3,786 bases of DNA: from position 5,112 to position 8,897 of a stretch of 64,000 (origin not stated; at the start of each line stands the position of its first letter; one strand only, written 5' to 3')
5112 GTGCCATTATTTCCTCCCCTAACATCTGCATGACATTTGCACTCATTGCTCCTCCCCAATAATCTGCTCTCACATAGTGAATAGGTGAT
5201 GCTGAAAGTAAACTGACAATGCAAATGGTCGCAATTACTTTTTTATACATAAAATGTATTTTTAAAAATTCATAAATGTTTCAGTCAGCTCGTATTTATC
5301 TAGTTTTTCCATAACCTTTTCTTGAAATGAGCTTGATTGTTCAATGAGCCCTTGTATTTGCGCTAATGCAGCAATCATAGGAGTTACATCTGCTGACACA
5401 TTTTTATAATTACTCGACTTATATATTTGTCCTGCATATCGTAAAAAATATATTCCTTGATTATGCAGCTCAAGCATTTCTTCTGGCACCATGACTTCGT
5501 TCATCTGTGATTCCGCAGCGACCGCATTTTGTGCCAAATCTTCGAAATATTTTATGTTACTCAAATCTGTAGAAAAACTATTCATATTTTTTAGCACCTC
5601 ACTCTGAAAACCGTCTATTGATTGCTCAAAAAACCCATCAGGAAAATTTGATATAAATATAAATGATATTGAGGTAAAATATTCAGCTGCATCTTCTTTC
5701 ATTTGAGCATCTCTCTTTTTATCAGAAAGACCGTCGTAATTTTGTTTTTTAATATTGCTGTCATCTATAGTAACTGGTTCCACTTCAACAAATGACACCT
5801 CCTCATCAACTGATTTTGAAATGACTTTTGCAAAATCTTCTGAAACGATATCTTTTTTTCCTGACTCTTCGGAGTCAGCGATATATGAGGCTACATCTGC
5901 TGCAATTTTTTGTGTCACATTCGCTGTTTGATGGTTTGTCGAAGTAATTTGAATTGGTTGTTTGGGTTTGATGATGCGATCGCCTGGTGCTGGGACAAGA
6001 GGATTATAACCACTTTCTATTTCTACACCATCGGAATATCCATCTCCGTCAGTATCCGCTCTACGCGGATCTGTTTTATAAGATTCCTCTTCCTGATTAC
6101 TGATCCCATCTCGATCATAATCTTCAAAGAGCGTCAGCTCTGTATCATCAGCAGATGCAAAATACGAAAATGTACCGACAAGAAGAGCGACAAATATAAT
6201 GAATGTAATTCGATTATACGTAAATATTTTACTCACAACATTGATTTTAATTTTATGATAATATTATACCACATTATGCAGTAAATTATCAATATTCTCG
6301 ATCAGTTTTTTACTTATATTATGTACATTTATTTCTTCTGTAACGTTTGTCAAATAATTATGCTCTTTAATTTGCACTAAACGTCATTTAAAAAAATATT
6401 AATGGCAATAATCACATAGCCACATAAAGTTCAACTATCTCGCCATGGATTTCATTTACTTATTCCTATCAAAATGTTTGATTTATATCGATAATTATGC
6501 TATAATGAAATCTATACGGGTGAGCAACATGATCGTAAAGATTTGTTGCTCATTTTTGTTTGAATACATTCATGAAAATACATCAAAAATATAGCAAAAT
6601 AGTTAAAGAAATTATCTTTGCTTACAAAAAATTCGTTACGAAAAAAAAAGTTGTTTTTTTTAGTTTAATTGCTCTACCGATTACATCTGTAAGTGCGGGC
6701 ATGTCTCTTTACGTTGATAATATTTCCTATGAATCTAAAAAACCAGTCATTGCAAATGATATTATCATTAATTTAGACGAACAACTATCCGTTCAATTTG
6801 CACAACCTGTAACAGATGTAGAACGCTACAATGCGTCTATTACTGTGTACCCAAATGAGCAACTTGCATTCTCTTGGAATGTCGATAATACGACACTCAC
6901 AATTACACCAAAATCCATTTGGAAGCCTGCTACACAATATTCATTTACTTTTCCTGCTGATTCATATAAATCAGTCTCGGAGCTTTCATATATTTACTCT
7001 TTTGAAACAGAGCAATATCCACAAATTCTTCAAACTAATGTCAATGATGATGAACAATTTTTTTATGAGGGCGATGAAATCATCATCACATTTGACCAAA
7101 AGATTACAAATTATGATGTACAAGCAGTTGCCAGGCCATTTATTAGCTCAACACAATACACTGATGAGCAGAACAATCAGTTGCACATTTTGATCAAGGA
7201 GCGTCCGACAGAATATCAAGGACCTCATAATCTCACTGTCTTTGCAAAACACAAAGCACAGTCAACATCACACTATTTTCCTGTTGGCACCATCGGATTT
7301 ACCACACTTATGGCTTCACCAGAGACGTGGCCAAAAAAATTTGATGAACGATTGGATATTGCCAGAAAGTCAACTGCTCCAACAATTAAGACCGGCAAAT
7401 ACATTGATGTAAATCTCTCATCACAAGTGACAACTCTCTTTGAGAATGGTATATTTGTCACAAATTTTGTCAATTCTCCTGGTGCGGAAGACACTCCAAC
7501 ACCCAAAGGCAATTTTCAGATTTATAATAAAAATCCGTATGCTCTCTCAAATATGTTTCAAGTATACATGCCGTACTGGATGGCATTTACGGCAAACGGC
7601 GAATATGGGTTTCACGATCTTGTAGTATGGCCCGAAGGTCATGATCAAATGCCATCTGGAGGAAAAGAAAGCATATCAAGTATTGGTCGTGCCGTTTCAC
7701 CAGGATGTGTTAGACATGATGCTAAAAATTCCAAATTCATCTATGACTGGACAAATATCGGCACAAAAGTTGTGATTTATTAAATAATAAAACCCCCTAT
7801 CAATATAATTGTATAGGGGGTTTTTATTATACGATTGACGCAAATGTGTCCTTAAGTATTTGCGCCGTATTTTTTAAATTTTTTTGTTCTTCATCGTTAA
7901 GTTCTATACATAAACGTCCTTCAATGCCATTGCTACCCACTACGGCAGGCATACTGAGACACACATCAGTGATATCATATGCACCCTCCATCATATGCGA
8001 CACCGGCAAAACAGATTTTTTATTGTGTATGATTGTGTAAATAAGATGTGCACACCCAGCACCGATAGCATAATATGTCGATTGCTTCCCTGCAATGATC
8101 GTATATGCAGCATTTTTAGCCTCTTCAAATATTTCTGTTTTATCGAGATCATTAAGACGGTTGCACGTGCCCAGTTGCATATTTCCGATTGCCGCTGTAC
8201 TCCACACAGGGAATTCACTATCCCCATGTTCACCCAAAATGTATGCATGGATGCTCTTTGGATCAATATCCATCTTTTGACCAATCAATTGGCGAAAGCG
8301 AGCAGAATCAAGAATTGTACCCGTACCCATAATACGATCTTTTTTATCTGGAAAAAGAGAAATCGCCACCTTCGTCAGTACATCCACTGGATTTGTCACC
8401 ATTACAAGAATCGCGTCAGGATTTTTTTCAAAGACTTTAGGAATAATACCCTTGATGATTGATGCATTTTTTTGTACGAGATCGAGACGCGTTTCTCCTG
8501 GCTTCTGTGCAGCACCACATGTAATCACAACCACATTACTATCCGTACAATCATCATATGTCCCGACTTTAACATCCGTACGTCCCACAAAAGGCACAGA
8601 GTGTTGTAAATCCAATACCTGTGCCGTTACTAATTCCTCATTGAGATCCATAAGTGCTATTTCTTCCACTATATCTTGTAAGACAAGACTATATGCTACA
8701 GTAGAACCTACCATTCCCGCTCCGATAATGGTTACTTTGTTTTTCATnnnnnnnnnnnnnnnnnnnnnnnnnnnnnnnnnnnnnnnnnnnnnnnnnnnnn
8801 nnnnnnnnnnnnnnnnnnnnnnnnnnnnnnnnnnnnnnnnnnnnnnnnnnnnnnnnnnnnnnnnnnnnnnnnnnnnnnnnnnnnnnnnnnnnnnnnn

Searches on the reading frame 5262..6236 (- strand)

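Call 14: search_protein_families(library=pfam, proteins=[window:5262-6236:-])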
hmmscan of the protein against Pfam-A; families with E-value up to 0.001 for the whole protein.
window:5262-6236:- (324 aa): 1 family
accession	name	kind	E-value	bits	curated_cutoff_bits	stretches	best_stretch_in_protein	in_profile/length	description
PF18884.5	TSP3_bac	-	3.8e-10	39.9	25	1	61-82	1-22/22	Bacterial TSP3 repeat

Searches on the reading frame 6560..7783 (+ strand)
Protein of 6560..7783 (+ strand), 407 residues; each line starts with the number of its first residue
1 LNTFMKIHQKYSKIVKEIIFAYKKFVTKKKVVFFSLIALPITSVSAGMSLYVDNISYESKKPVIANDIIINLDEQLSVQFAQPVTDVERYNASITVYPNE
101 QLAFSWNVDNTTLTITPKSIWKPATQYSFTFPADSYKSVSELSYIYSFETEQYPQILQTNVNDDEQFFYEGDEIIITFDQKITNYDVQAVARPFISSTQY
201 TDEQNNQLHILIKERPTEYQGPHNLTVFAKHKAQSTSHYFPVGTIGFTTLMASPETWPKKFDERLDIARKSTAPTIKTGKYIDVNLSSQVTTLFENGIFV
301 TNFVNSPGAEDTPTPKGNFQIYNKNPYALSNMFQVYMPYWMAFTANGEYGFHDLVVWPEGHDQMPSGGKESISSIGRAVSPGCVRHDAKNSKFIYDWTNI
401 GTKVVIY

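Call 14: search_protein_families(library=pfam, proteins=[window:6560-7783:+])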
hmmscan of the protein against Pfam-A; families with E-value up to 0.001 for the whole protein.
window:6560-7783:+ (407 aa): 2 families
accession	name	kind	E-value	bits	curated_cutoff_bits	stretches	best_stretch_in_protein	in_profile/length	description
PF03734.19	YkuD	-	3.2e-15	57.4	23.4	1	280-406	2-146/146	L,D-transpeptidase catalytic domain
PF13205.12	Big_5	-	1.9e-07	32.2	23.6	1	71-150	20-105/105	Bacterial Ig-like domain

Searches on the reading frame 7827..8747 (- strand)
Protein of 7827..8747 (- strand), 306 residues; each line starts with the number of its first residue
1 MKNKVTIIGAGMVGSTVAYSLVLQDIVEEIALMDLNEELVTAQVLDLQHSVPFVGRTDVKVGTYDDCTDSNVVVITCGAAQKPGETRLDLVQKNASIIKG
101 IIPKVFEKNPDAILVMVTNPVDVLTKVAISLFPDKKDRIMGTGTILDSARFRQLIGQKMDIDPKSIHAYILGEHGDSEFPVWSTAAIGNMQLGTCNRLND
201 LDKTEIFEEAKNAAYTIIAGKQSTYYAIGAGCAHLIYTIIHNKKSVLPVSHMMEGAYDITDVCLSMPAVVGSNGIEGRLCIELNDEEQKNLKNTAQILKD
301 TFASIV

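Call 14: search_protein_families(library=pfam, proteins=[window:7827-8747:-])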
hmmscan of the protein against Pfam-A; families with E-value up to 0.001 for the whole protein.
window:7827-8747:- (306 aa): 2 families
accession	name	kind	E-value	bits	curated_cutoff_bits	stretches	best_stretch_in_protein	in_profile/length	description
PF00056.29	Ldh_1_N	-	1.2e-39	136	27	1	4-141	2-141/141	lactate/malate dehydrogenase, NAD binding domain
PF02866.23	Ldh_1_C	-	6e-37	127.7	22.6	1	144-302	1-167/174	lactate/malate dehydrogenase, alpha/beta C-terminal domain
